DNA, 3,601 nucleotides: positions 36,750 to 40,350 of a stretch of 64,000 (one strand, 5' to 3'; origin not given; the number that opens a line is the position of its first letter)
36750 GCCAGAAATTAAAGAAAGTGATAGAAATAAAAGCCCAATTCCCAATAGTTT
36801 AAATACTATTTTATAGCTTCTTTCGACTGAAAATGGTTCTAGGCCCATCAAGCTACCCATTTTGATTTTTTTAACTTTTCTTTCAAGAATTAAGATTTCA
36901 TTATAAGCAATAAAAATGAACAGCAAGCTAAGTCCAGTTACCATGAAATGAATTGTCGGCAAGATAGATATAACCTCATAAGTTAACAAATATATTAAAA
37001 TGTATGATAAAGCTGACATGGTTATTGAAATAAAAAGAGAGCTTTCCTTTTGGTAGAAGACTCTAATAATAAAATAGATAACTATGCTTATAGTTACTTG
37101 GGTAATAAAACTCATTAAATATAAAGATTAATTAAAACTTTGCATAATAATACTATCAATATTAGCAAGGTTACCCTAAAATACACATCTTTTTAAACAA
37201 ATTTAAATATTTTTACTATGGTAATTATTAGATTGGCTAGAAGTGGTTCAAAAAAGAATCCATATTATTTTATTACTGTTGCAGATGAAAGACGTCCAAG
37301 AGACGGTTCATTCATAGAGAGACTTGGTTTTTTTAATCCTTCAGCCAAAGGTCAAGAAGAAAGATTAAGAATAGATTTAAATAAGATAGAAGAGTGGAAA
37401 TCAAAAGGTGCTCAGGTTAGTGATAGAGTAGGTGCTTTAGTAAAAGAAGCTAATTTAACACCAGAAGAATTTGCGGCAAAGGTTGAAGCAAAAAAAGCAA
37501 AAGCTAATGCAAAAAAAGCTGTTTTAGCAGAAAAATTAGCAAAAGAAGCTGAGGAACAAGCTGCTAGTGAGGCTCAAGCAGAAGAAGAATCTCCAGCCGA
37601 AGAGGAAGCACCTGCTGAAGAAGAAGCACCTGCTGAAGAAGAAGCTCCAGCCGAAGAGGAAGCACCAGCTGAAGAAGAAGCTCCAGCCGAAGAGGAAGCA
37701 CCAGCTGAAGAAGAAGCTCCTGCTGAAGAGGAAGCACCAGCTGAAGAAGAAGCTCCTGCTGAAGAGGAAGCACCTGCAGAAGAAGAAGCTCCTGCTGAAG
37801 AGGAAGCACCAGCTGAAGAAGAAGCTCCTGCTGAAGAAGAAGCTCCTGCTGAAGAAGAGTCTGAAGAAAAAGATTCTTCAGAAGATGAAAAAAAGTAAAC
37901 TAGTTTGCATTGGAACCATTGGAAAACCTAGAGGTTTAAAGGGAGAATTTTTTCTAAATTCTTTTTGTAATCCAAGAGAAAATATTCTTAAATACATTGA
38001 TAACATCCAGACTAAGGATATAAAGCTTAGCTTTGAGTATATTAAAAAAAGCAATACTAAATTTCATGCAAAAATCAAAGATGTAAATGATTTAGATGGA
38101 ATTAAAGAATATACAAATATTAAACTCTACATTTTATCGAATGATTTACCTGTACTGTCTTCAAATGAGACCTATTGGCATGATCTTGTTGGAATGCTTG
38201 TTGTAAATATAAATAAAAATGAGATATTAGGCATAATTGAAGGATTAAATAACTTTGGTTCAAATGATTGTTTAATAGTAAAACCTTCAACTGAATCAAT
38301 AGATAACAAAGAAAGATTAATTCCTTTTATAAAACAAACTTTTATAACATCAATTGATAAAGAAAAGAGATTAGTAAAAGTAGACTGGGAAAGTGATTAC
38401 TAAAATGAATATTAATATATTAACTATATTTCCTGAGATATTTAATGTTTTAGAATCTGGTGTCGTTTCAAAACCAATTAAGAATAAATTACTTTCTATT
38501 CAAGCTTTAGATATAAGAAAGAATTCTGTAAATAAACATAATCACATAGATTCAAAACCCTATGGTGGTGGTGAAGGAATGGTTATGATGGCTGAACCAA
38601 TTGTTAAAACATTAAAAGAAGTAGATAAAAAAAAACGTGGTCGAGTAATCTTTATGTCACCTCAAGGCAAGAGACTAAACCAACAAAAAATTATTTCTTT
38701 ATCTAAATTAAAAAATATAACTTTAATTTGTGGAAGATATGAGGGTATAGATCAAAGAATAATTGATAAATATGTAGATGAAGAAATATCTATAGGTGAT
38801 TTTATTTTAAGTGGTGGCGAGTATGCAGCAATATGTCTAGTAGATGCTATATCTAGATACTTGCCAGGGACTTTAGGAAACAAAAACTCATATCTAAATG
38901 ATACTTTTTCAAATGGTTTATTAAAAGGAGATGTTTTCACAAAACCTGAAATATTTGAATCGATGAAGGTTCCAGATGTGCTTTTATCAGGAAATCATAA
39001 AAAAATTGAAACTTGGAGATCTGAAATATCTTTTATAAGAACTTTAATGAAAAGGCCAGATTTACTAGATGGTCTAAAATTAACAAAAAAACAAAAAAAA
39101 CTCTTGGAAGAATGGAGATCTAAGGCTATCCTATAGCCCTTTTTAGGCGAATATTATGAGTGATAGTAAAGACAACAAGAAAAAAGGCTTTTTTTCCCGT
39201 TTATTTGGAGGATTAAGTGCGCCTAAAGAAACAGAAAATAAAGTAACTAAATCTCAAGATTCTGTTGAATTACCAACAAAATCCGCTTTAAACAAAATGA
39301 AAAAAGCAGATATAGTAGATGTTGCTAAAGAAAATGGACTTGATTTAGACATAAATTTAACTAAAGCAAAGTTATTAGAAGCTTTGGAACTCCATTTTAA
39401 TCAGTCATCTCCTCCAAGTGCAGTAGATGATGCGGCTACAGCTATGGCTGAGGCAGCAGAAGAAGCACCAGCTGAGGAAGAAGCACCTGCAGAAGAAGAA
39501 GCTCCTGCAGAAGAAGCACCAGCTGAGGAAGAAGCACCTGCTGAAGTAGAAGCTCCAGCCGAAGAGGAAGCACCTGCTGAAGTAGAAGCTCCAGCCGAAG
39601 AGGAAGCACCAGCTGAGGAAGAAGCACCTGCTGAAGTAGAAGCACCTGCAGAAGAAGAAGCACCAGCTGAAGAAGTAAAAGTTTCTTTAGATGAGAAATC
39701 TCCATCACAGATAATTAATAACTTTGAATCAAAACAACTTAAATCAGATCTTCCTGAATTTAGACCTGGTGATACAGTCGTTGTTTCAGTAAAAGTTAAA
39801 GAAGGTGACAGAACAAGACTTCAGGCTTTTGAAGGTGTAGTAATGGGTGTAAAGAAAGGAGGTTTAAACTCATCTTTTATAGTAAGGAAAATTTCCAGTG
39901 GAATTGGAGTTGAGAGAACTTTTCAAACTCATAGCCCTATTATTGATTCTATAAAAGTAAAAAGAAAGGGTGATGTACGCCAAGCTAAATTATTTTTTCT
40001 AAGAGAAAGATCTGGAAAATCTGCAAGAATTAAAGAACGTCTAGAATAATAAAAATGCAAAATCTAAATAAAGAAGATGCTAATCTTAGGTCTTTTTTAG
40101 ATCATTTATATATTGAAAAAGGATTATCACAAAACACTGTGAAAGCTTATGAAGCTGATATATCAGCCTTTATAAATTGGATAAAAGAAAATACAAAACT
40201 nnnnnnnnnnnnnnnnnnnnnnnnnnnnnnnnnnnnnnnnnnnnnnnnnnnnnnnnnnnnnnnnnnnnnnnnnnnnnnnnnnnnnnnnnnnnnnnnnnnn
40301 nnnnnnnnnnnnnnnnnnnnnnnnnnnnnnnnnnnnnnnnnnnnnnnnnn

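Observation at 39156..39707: bL19 (rplS) carries an obligatory ~182-aa N-terminal extension: FtsY-like amphipathic start, HeH/SAP-like motif and acidic EEAPA array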

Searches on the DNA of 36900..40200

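Call 55: search_rna_families(source=window, start=36900, end=40200, threshold=evalue, max_evalue=1)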
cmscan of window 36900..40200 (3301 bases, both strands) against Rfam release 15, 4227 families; matches with E-value up to 1: 0.
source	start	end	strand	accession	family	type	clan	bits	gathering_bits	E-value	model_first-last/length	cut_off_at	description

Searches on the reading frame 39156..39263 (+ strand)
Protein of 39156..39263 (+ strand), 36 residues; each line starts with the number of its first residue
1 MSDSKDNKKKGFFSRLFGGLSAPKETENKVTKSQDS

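Call 60: search_solved_structures(query=window:39156-39263:+, max_evalue=10, show_alignments=5)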
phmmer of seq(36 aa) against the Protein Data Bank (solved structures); distinct sequences matched with E-value up to 10: 1.
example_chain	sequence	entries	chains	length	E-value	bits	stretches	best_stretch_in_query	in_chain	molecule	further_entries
9pxg_C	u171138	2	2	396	0.035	17.6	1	5-29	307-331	Outer membrane protein assembly factor BamC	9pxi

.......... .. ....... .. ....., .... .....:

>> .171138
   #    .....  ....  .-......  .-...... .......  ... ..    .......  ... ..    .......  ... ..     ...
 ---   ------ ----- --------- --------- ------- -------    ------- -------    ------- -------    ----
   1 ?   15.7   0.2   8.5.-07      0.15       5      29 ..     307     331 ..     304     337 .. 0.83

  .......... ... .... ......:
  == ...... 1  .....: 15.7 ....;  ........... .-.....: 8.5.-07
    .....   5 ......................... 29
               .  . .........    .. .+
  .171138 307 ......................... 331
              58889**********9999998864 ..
